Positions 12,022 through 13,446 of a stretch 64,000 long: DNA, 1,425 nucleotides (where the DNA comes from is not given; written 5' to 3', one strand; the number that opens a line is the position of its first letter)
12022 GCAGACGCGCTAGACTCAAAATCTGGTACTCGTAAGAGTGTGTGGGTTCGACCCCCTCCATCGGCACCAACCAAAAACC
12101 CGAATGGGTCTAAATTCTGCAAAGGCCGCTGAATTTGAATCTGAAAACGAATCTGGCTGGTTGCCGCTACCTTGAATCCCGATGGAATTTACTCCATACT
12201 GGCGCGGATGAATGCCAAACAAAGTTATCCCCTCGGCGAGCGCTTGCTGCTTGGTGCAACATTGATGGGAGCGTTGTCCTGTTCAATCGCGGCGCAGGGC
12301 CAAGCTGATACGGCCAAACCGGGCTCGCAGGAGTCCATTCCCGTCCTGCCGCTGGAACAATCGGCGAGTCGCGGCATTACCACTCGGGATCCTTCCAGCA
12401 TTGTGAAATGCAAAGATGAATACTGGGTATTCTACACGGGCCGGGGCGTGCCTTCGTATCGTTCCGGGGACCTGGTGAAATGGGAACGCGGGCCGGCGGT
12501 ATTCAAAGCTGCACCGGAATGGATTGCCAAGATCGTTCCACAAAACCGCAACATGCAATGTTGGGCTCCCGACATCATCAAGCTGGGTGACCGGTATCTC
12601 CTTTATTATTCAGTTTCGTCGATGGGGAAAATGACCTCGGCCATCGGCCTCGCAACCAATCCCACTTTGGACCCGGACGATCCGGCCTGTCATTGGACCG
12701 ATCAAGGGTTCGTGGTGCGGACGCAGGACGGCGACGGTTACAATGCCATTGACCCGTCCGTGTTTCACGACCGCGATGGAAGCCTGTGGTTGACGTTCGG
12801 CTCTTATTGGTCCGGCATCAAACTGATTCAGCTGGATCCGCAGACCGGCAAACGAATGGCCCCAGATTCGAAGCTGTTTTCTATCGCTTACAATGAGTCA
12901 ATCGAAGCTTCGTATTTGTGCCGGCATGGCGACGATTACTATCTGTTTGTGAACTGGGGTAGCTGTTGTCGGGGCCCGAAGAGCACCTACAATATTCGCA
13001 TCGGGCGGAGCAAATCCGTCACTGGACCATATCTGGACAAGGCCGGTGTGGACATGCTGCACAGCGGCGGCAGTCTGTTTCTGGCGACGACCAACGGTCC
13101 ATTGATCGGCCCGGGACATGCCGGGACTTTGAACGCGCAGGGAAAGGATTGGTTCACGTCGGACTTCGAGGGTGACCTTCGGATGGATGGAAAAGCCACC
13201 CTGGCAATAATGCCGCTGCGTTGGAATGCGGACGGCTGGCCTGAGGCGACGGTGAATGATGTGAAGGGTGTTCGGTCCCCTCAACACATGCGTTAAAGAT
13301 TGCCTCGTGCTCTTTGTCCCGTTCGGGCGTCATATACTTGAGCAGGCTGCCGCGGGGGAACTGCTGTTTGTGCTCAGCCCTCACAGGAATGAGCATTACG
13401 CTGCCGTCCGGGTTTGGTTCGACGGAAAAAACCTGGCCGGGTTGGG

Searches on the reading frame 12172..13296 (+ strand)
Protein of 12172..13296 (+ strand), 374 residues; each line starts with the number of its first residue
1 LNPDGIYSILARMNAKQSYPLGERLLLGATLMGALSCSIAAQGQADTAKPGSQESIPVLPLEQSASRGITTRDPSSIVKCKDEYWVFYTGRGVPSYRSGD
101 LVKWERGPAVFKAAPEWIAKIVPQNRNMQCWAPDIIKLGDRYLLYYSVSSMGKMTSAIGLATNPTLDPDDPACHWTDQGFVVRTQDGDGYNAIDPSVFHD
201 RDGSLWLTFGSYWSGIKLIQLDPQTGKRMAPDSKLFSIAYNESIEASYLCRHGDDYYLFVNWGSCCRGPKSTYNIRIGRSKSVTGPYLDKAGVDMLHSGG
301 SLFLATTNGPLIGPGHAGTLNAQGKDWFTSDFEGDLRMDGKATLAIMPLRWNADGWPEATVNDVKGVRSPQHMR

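Call 51: search_protein_families(library=pfam, proteins=[window:12172-13296:+], max_evalue=0.00001)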
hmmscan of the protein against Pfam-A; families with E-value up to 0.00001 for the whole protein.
window:12172-13296:+ (374 aa): 1 family
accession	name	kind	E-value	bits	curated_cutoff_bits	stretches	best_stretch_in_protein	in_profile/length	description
PF04616.20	Glyco_hydro_43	-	8.3e-47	160.3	32.2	1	72-357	11-288/288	Glycosyl hydrolases family 43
